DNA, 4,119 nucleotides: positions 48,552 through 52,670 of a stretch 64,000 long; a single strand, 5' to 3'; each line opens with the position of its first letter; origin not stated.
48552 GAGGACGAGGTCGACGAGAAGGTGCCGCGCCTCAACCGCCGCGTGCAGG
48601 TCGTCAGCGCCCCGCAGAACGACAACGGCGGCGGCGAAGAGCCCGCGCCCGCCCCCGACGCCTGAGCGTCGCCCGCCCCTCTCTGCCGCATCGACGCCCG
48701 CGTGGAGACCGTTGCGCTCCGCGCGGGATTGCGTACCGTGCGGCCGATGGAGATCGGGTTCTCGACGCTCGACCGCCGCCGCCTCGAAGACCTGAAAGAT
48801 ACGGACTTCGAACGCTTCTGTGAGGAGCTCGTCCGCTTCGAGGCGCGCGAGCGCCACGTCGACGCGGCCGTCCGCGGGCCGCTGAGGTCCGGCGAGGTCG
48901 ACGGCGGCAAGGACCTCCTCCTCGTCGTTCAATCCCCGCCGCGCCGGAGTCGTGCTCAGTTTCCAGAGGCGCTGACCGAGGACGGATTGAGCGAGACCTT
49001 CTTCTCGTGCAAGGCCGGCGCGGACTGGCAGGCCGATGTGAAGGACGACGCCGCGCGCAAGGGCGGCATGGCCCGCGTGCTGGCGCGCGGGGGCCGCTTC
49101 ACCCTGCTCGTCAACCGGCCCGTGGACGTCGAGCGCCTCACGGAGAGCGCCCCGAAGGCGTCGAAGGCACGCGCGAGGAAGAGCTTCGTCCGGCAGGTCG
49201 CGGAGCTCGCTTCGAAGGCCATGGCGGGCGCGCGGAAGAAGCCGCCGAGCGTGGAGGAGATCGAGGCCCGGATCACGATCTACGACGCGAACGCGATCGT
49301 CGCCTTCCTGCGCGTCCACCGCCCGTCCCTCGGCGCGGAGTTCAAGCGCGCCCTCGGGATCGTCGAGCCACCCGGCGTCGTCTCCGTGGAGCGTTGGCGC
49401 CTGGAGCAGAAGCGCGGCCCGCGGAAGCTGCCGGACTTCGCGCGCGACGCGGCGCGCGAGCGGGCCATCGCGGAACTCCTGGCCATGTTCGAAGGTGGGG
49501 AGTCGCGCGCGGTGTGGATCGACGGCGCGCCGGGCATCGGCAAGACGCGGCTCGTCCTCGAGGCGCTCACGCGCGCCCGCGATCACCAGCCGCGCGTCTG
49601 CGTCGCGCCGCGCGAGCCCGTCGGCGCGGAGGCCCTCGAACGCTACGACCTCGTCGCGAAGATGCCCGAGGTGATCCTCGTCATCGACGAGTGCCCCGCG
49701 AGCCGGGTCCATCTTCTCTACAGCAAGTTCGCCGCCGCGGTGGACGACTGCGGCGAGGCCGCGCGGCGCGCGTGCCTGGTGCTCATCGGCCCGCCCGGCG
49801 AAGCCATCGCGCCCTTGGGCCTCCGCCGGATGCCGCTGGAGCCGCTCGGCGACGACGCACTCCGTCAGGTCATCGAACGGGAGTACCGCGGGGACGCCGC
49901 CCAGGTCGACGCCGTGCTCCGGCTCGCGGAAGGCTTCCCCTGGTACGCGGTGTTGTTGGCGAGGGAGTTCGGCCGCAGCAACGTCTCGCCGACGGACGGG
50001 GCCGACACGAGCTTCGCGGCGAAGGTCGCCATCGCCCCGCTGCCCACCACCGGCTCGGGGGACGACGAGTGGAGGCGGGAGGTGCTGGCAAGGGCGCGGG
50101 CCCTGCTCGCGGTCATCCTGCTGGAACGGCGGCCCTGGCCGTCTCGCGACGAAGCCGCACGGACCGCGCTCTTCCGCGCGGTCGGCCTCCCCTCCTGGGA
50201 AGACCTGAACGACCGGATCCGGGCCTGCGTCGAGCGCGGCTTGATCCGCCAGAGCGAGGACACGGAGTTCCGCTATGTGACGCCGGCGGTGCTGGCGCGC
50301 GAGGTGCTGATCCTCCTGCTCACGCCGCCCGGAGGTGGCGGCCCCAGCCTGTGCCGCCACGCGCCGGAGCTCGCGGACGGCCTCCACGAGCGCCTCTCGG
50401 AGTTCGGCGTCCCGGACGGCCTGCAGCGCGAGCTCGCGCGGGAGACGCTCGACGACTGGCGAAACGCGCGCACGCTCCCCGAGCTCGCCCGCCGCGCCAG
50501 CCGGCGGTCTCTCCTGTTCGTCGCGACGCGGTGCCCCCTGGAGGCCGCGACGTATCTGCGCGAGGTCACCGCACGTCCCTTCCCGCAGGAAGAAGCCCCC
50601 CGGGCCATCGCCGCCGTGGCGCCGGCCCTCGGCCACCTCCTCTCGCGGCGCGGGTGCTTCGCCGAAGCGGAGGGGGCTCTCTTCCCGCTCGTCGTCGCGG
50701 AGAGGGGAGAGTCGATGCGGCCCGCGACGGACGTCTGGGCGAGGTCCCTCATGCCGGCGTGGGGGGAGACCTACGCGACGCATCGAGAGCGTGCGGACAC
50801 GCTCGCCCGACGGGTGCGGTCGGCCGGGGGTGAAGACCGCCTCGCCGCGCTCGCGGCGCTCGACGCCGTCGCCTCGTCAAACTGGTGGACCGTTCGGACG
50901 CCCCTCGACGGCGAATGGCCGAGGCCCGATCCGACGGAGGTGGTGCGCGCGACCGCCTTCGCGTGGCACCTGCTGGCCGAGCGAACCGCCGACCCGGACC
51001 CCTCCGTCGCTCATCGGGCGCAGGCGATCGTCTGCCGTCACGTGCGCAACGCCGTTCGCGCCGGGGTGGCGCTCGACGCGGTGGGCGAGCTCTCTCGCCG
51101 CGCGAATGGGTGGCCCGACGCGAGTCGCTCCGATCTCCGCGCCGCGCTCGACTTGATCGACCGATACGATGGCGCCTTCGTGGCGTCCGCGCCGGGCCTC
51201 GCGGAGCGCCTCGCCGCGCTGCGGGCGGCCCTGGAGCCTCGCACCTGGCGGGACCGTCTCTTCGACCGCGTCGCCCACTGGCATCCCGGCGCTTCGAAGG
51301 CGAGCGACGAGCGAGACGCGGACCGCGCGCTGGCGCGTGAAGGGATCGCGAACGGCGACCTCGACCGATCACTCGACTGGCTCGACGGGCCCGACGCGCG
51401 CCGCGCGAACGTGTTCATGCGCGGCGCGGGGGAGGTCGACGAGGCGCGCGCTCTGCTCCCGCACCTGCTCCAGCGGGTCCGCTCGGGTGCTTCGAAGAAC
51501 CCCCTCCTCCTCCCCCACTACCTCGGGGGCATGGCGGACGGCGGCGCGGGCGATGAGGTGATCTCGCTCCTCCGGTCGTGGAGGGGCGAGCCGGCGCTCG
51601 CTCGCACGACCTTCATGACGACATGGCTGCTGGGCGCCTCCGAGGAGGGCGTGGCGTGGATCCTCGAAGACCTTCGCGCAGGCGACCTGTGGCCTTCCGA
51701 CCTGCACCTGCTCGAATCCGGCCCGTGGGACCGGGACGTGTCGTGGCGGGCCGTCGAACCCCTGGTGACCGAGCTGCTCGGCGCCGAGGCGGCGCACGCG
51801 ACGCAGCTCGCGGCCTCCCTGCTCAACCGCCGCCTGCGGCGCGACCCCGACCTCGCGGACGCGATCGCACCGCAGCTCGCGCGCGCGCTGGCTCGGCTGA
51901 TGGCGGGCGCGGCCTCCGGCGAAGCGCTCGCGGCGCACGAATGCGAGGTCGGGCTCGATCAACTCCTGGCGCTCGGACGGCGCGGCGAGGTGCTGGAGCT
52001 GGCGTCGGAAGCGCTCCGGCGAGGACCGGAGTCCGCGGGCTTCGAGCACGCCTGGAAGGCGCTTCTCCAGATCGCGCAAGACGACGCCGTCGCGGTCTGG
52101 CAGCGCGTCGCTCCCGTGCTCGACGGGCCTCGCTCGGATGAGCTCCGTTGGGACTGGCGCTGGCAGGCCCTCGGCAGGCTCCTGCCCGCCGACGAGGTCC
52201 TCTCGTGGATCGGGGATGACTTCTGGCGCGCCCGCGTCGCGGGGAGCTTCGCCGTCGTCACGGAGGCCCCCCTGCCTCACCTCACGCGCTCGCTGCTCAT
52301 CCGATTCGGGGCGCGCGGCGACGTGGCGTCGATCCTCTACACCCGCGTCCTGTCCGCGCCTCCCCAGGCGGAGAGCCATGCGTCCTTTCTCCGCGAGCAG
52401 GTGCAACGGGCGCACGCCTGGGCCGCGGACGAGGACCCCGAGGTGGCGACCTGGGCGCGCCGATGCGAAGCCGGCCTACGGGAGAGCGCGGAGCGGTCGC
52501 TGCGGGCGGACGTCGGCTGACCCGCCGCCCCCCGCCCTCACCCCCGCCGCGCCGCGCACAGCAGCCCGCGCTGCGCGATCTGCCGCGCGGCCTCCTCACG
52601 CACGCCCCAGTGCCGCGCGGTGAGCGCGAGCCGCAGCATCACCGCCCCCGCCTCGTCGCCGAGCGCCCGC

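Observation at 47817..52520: Avs-like STAND NTPase with an N-terminal nuclease-like module (candidate antiviral defense gene), plus an upstream unknown gene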

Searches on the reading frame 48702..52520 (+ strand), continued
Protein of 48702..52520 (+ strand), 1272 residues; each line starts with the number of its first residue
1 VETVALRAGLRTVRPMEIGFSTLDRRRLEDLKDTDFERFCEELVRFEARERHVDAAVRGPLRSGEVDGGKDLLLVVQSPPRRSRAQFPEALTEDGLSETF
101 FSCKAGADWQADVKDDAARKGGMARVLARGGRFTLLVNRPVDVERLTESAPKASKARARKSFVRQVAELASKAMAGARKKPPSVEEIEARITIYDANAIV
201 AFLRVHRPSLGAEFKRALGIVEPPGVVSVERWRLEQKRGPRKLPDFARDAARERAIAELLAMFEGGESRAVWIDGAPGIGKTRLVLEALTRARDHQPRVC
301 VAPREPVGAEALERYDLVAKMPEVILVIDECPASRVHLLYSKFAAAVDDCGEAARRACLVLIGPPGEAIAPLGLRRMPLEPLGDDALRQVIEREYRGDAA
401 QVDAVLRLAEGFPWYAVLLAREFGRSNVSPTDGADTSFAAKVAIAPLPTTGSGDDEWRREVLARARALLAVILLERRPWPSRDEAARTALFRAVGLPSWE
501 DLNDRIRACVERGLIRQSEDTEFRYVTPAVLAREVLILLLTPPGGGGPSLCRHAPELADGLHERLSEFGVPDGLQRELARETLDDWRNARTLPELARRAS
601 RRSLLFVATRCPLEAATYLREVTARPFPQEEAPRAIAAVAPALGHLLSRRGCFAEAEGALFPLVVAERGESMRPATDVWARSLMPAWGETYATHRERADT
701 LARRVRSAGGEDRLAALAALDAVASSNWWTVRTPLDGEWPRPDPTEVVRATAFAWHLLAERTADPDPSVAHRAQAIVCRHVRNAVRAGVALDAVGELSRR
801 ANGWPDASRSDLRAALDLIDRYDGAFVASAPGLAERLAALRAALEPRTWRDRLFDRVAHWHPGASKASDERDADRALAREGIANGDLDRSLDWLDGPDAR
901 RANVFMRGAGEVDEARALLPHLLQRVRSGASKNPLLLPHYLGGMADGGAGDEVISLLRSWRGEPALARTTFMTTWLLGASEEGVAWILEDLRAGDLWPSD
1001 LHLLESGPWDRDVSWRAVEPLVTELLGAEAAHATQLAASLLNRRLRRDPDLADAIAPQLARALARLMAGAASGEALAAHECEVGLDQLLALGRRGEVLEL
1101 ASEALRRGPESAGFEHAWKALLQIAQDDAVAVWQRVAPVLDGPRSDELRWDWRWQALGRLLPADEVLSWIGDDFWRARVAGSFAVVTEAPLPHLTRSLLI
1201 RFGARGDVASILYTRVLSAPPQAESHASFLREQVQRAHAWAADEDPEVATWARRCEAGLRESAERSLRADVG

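Call 90: search_dna_similar(query=window:48747-52517:+, collection=plasmids, mode=protein, max_rows=12)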
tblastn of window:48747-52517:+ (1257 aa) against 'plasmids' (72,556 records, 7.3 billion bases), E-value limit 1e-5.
No match.

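Call 98: list_cluster_members(proteins=[P0001, P0005])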
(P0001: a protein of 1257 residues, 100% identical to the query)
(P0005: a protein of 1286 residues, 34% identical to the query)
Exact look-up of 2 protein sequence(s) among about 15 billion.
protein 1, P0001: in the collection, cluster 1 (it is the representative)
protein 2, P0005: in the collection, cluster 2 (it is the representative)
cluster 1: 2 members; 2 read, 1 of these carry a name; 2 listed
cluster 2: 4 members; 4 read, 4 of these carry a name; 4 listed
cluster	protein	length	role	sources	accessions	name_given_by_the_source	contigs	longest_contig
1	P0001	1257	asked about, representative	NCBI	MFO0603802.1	MAG: hypothetical protein U0324_11545 [Polyangiales bacterium]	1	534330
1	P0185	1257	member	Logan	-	-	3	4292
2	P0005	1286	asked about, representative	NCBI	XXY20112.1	hypothetical protein WME88_10770 [Sorangium sp. So ce216]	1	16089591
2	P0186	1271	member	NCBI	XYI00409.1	hypothetical protein ACMHYB_11895 [Sorangium sp. So ce1128]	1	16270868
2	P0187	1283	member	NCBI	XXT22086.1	hypothetical protein WME94_11055 [Sorangium sp. So ce429]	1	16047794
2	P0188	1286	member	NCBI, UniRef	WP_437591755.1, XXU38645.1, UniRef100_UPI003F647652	hypothetical protein [Sorangium sp. So ce1000] | hypothetical protein n=1 Tax=Sorangium sp. So ce1000 TaxID=3133325 RepID=UPI003F647652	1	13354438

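Call 102: search_protein_families(library=padloc, proteins=[L003:6547-8190:+, L003:14181-16013:-, L005:2432-3910:+, L001:14003-14986:+, L002:9765-11489:-, L002:11525-12568:-, L001:15904-16821:-, L003:8430-9473:-], max_evalue=0.001)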
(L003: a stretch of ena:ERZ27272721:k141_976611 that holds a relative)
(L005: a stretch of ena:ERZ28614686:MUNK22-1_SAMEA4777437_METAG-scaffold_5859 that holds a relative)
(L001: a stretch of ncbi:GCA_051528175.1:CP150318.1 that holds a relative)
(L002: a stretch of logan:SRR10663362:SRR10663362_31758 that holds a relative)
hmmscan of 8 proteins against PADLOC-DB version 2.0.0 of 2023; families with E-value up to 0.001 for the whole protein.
L003:6547-8190:+ (547 aa): 0 families

L003:14181-16013:- (610 aa): 0 families

L005:2432-3910:+ (492 aa): 0 families

L001:14003-14986:+ (327 aa): 33 families (the best 25 are shown)
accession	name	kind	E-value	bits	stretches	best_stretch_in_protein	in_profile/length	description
PDLC04042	PD-T4-6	-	1.2e-71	239.7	1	22-304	8-275/292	-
PDLC04061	PD-T4-6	-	7.3e-56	188.7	1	19-301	12-283/510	-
PDLC04054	PD-T4-6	-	1.7e-55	186.9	1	22-307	9-279/347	-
PDLC04053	PD-T4-6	-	5.5e-52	175.1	1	19-305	5-275/311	-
PDLC04039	PD-T4-6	-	1.4e-50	170.6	1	16-306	7-280/458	-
PDLC04043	PD-T4-6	-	4.3e-50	169.1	1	8-301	1-277/452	-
PDLC04041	PD-T4-6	-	6.8e-50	168.6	1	19-300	24-292/443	-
PDLC04047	PD-T4-6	-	9.3e-47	157.7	1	21-300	8-271/327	-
PDLC04060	PD-T4-6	-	4e-45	152.6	1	26-305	11-273/486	-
PDLC04052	PD-T4-6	-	5.7e-45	152.4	1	25-307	11-282/496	-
PDLC04040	PD-T4-6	-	2.5e-43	146.6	1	30-309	1-273/547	-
PDLC01088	C3a189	-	3.4e-43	146.3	1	28-292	2-252/840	kinase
PDLC04057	PD-T4-6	-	3.9e-43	146.1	1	22-301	6-270/443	-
PDLC04138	mad6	-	1.3e-41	141.3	1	14-298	42-310/659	mads_6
PDLC04064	PD-T4-6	-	4.3e-40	135.8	1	20-304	17-283/369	-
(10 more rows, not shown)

L002:9765-11489:- (574 aa): 2 families
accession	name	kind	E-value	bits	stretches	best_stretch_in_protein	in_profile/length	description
PDLC03925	OloA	-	7.6e-05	20.2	0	40-277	99-268/596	-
PDLC02919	HEAT-ARM_XIII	-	0.00016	17.1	1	102-220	789-886/1972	-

L002:11525-12568:- (347 aa): 0 families

L001:15904-16821:- (305 aa): 0 families

L003:8430-9473:- (347 aa): 0 families

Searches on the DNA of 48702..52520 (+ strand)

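Call 87: search_dna_similar(query=L025:267-4073:+, collection=ecoli_genomes, mode=distant, max_rows=5)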
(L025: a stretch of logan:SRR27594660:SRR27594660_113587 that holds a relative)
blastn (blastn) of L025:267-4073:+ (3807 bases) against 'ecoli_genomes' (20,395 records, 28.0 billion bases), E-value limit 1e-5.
No match.

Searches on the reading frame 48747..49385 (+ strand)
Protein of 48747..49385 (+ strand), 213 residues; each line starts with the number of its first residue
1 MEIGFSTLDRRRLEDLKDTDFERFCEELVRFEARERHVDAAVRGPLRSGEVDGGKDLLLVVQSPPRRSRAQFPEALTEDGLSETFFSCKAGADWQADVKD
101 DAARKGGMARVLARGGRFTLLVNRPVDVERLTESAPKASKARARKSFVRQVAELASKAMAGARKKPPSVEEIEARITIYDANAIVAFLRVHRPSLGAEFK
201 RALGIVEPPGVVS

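Call 27: search_protein_families(library=pfam, alignment_id=A3, max_evalue=10)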
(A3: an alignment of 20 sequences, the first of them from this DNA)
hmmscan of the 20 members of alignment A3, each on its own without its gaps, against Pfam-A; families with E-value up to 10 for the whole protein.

A. member 1, seq(213 aa): 1 family
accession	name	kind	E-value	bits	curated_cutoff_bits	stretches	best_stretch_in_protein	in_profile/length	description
PF03136.20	Pup_ligase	-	0.064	12.7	25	1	102-154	380-431/441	Pup-ligase protein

B. families by the number of members that match (of 20 scanned): 6 families
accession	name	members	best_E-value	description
PF14280.11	DUF4365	1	0.0053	Domain of unknown function (DUF4365)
PF03136.20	Pup_ligase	1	0.064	Pup-ligase protein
PF08970.15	Sda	1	0.08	Sporulation inhibitor A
PF24156.1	DUF7407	1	0.11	Domain of unknown function (DUF7407)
PF08479.16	POTRA_2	1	0.28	POTRA domain, ShlB-type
PF22733.1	NNH1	1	0.62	NACHT N-terminal Helical domain 1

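Call 28: search_solved_structures(query=A3, max_evalue=10, show_alignments=3)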
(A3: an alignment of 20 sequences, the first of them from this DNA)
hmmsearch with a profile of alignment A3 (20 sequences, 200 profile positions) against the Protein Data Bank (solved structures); distinct sequences matched with E-value up to 10: 1.
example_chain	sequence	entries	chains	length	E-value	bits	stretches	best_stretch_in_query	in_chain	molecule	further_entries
2mq8_A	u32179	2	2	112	0.49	13.4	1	9-70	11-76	De novo designed protein LFR1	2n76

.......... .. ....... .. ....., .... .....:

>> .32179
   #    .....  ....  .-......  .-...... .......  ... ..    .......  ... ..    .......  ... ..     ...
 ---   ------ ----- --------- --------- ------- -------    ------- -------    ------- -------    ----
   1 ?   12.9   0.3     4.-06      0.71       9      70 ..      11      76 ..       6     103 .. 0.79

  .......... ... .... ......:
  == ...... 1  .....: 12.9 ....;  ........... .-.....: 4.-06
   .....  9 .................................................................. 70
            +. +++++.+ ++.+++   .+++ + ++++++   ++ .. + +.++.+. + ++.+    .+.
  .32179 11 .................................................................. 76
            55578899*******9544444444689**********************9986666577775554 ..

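Call 38: predict_structure(alignment_id=A3)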
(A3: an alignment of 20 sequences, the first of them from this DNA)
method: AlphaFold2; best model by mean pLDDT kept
length: 213 residues; sequences in the alignment: 20
mean_pLDDT: 90.3   pTM: 0.87
mean pLDDT of the five models: 90.3, 89.9, 89.5, 88.5, 88.2
residues with pLDDT >= 90: 166; 70-90: 26; 50-70: 20; < 50: 1
segments of 3 or more residues with pLDDT < 50: none
pLDDT, mean of each block of 10 residues (from residue 1): 81 95 96 97 70 75 97 96 96 95 91 96 97 78 89 95 90 97 97 95 86 56
secondary structure, 60 per line:
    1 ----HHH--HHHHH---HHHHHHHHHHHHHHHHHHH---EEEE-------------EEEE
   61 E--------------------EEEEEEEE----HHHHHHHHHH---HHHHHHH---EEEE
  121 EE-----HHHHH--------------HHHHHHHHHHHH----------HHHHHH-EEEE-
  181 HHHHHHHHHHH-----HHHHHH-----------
elements in order: H10-14 H18-36 E40-43 E57-61 E82-89 H94-103 H107-113 E117-122 H128-132 H147-158 H169-174 E176-179 H181-191 H197-202

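Call 46: search_protein_representatives(alignment_id=A3)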
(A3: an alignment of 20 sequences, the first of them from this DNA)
Query: 20 sequences, 200 profile positions. Proteins with E-value up to 0.001 (for the whole library): 3057; up to 1e-10: 2050; up to 1e-30: 45. The best 150 are listed.
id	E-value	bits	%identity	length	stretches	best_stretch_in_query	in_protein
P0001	1.2e-55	204.8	-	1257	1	2-198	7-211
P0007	1.5e-49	184.9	-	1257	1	3-195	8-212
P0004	2.8e-46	174.2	-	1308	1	2-198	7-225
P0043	2.0e-41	158.3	-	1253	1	2-197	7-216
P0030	6.5e-41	156.7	-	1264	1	1-197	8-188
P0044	8.4e-41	156.3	-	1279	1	2-194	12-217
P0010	7.3e-40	153.2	-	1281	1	2-198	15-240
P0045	1.1e-39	152.6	-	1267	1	3-193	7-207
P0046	3.4e-39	151.1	-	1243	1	2-189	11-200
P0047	2.3e-38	148.4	-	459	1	2-198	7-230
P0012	2.8e-38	148.1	-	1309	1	2-198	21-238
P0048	3.5e-38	147.7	-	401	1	2-192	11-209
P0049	6.2e-38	146.9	-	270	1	5-189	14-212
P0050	8.8e-38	146.4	-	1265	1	2-182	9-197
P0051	1.1e-37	146.1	-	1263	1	2-191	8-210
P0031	2.0e-34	135.5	-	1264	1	2-198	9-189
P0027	9.7e-34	133.2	-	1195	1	1-191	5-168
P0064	1.7e-33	132.4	-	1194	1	1-196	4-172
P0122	1.6e-27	112.9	-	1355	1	3-196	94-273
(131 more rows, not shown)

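Call 49: search_protein_families(library=padloc, proteins=[P0064, P0122], max_evalue=0.01)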
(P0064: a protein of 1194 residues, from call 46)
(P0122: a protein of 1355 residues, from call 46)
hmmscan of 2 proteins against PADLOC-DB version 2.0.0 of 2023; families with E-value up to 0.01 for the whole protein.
P0064 (1194 aa): 2 families
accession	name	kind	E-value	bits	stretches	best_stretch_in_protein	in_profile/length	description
PDLC03991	PD-Lambda-4_A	-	2.2e-36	123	1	4-648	4-684/1283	-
PDLC03990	PD-Lambda-4_A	-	1.1e-06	25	1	327-647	20-343/943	-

P0122 (1355 aa): 2 families
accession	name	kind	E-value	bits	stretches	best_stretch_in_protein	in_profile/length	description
PDLC03991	PD-Lambda-4_A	-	1.3e-29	100.6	2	301-1100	223-1022/1283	-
PDLC02914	ATPase-Toprim_I-B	-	0.0066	13.7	1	298-354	10-65/443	-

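Call 50: search_protein_families(library=pfam, proteins=[P0064, P0122], max_evalue=0.01)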
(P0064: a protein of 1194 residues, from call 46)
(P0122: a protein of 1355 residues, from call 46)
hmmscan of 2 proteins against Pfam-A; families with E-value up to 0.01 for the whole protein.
P0064 (1194 aa): 1 family
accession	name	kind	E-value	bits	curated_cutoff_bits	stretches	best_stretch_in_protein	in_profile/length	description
PF13191.12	AAA_16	-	0.0033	18.4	32.6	0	201-234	13-46/167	AAA ATPase domain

P0122 (1355 aa): 3 families
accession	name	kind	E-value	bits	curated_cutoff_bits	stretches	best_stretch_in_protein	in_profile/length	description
PF13191.12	AAA_16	-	1.4e-07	32.6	32.6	1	296-367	7-88/167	AAA ATPase domain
PF13401.12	AAA_22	-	0.0016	19.2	27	0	312-363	4-56/130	AAA domain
PF01637.24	ATPase_2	-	0.0046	17.2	33.2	1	301-357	8-65/225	ATPase domain predominantly from Archaea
